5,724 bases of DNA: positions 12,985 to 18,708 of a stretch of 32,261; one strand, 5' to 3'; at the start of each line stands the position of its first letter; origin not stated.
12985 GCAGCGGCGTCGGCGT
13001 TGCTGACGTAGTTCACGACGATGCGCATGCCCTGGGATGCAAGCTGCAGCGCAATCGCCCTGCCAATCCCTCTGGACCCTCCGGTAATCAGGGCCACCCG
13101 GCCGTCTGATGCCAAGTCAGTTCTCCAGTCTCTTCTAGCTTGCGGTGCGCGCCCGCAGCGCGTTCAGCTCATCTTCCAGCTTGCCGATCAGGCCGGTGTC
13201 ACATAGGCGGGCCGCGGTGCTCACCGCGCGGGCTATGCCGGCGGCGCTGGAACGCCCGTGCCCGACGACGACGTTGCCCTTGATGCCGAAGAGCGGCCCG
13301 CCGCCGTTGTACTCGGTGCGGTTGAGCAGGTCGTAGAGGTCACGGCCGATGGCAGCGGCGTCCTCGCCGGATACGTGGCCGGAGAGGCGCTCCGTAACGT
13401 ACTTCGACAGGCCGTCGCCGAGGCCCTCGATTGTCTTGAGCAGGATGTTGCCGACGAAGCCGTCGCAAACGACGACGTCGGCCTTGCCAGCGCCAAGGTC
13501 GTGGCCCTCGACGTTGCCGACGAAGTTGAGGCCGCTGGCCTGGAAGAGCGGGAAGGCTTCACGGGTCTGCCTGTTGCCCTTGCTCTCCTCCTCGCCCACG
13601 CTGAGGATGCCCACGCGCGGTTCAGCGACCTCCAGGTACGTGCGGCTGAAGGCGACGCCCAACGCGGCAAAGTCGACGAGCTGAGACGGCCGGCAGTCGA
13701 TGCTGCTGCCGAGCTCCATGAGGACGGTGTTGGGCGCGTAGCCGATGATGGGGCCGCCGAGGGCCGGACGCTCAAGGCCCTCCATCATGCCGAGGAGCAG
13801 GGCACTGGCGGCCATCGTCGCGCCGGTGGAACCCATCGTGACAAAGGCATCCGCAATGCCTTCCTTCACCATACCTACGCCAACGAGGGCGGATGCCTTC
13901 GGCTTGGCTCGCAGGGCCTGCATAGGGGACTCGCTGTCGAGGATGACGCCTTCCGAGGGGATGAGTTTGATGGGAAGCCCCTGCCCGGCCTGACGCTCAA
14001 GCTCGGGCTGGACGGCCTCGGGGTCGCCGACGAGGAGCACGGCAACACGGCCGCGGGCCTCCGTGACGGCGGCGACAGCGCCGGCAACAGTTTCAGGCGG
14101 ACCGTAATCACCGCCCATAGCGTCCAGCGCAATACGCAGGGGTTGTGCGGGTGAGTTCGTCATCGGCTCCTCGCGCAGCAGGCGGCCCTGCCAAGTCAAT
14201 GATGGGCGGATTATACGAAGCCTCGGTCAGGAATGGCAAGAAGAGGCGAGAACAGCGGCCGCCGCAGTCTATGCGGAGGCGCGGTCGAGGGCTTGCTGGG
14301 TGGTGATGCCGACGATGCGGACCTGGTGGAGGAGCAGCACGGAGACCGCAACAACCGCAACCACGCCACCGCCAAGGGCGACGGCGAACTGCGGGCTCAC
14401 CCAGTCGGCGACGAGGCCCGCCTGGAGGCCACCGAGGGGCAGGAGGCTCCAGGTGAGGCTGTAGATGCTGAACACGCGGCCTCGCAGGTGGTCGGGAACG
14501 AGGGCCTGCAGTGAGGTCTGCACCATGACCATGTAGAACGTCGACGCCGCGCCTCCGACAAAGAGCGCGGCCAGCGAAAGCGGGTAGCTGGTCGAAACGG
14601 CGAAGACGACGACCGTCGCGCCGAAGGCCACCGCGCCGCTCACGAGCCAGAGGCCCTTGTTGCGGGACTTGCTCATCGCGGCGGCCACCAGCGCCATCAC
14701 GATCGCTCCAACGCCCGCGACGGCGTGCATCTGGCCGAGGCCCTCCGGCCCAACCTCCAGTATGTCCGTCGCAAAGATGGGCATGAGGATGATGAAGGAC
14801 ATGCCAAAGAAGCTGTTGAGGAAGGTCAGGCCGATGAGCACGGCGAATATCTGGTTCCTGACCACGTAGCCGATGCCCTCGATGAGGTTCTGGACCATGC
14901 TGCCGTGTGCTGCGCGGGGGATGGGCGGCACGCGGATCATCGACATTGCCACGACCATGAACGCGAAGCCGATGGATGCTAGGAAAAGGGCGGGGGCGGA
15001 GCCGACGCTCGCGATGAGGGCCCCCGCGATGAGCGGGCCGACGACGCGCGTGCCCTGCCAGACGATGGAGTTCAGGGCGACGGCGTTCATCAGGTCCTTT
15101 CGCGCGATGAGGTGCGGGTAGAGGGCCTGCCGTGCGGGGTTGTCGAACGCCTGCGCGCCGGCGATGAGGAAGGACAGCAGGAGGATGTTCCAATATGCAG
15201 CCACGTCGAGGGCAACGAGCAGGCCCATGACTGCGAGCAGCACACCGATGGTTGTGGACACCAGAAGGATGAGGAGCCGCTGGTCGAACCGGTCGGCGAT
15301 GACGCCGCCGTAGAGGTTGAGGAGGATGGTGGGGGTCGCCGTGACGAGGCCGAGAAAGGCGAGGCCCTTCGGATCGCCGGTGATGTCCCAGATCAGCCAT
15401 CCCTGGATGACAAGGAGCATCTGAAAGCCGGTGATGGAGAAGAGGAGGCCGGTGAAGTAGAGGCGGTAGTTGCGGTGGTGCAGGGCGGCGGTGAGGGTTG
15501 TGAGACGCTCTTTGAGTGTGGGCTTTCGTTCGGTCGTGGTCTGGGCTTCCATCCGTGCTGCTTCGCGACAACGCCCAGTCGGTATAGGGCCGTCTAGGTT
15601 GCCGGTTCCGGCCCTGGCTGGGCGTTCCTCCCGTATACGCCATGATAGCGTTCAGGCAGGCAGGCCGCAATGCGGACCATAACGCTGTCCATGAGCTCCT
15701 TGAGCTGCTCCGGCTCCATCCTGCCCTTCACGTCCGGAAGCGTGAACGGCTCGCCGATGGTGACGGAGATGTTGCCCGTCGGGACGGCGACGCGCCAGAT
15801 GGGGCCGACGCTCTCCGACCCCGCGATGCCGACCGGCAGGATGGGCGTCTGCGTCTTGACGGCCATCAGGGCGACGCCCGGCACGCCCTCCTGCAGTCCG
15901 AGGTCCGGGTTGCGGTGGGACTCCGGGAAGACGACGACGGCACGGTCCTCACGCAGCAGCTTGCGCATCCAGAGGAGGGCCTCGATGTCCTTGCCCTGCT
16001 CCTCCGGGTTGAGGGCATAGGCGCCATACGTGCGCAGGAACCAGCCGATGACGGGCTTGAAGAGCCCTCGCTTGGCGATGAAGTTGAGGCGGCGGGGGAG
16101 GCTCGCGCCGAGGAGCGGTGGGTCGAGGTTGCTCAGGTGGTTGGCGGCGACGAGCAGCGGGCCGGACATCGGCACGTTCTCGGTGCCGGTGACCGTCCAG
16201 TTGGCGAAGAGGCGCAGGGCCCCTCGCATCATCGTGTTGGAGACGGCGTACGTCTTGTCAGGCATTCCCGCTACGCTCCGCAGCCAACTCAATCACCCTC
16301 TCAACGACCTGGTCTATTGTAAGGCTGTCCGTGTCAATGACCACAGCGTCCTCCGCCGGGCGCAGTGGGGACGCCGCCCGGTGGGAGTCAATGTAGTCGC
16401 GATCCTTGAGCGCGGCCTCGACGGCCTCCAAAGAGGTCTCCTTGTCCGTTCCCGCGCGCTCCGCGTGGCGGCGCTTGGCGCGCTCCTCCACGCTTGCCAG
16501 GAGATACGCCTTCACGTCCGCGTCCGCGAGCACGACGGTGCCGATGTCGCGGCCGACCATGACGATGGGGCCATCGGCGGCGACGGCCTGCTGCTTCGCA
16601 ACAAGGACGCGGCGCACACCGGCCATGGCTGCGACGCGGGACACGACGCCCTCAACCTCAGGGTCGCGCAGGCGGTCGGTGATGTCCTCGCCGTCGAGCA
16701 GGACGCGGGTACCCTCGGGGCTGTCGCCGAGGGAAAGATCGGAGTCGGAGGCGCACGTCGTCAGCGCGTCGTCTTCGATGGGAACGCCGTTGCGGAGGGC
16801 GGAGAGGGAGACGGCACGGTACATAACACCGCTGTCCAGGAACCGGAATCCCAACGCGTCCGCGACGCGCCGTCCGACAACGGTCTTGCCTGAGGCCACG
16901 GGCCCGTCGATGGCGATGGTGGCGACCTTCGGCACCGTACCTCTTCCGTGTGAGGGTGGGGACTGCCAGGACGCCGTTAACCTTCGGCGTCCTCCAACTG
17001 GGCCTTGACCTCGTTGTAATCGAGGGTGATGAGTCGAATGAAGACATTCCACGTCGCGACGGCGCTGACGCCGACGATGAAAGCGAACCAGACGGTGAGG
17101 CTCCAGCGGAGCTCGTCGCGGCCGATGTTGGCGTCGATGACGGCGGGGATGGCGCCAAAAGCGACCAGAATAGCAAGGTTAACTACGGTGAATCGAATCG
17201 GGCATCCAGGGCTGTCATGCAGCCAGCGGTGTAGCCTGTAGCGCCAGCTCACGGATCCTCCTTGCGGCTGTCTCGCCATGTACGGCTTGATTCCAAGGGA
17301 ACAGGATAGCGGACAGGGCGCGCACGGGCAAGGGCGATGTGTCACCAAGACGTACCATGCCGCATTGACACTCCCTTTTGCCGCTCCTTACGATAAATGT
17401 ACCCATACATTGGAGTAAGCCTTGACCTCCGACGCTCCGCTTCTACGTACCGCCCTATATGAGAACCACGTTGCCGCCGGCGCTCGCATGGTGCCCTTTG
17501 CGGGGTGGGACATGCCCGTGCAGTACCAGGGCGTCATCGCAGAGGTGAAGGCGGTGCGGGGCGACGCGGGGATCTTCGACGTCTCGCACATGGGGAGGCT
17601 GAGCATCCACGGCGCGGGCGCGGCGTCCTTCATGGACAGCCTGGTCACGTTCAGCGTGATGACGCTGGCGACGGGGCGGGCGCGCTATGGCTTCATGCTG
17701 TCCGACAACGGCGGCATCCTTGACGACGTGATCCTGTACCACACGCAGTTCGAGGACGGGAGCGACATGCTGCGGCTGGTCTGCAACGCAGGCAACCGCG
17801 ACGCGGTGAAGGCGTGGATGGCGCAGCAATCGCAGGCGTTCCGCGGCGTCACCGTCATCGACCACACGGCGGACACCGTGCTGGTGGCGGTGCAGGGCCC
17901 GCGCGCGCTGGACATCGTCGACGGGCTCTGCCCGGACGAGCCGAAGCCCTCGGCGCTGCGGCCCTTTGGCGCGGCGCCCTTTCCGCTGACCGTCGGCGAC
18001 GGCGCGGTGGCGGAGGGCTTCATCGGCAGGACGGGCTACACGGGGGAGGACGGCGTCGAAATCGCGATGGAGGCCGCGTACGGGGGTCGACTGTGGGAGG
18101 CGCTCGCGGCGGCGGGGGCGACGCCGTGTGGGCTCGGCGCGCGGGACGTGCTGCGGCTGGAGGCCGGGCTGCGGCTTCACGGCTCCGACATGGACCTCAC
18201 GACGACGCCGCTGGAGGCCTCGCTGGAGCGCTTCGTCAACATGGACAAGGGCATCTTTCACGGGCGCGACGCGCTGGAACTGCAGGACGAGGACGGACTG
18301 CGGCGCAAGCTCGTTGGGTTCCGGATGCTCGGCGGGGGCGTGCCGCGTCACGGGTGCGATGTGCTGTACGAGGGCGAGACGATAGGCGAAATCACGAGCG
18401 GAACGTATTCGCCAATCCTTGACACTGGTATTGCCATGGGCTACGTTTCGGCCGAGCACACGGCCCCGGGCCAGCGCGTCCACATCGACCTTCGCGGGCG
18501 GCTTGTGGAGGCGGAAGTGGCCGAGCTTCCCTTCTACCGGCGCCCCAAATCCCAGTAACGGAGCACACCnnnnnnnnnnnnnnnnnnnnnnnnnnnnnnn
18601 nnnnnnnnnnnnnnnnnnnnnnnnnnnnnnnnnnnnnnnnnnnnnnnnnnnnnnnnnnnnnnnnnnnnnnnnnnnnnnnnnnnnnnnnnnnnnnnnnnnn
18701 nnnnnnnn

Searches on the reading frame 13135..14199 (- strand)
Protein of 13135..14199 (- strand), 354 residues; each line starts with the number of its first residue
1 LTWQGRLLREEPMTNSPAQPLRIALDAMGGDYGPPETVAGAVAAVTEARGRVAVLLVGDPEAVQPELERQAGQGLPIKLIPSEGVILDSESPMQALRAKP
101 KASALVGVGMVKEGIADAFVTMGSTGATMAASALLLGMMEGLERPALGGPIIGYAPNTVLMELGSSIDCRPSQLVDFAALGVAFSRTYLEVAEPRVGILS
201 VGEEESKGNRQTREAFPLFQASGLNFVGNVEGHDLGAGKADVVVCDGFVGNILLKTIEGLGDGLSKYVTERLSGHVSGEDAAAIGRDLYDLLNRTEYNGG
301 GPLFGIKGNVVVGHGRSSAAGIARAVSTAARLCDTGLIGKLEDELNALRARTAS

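Call 57: search_protein_families(library=pfam, proteins=[window:13135-14199:-])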
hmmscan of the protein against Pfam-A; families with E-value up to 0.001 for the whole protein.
window:13135-14199:- (354 aa): 1 family
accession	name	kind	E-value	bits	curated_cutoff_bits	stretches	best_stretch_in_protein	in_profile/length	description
PF02504.20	FA_synthesis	-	4.3e-81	272.9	29.1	1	21-338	1-322/324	Fatty acid synthesis protein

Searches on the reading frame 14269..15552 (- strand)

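Call 10: search_protein_families(library=pfam, proteins=[window:14269-15552:-])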
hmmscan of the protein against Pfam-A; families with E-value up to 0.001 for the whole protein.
window:14269-15552:- (427 aa): 3 families
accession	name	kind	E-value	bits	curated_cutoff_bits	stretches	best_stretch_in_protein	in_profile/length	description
PF05977.19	MFS_3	-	5.3e-39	134.5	27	1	21-414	4-396/524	Transmembrane secretion effector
PF07690.21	MFS_1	-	4.4e-38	131.5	33.4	2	33-371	2-342/347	Major Facilitator Superfamily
PF13347.12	MFS_2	-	0.00037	19.6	27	0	210-348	200-338/427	MFS/sugar transport protein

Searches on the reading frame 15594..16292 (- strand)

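Call 10: search_protein_families(library=pfam, proteins=[window:15594-16292:-])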
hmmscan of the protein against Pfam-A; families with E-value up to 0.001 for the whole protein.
window:15594-16292:- (232 aa): 1 family
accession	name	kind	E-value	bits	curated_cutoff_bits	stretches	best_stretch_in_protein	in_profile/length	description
PF01553.26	Acyltransferase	-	1.4e-25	90.1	23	1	33-156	3-131/132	Acyltransferase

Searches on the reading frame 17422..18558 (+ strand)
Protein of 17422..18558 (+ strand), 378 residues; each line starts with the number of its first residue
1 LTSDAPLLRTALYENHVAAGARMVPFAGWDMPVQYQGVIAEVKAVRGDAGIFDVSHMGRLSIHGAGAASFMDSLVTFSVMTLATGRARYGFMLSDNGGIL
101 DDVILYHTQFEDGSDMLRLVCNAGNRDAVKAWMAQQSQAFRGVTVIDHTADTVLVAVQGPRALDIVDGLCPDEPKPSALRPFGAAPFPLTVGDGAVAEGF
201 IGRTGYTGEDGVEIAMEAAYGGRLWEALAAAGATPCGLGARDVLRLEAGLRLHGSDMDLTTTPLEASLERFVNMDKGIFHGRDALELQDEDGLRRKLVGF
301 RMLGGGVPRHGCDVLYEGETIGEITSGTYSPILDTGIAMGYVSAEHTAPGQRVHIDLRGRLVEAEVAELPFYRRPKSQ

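Call 10: search_protein_families(library=pfam, proteins=[window:17422-18558:+])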
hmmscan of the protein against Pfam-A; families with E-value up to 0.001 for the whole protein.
window:17422-18558:+ (378 aa): 2 families
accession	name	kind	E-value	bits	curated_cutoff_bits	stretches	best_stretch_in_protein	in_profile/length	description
PF01571.26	GCV_T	-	3.6e-80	269.3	25.6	1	12-270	1-254/255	Aminomethyltransferase folate-binding domain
PF08669.17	GCV_T_C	-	1.4e-24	86.2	25.9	1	295-372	1-79/80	Glycine cleavage T-protein C-terminal barrel domain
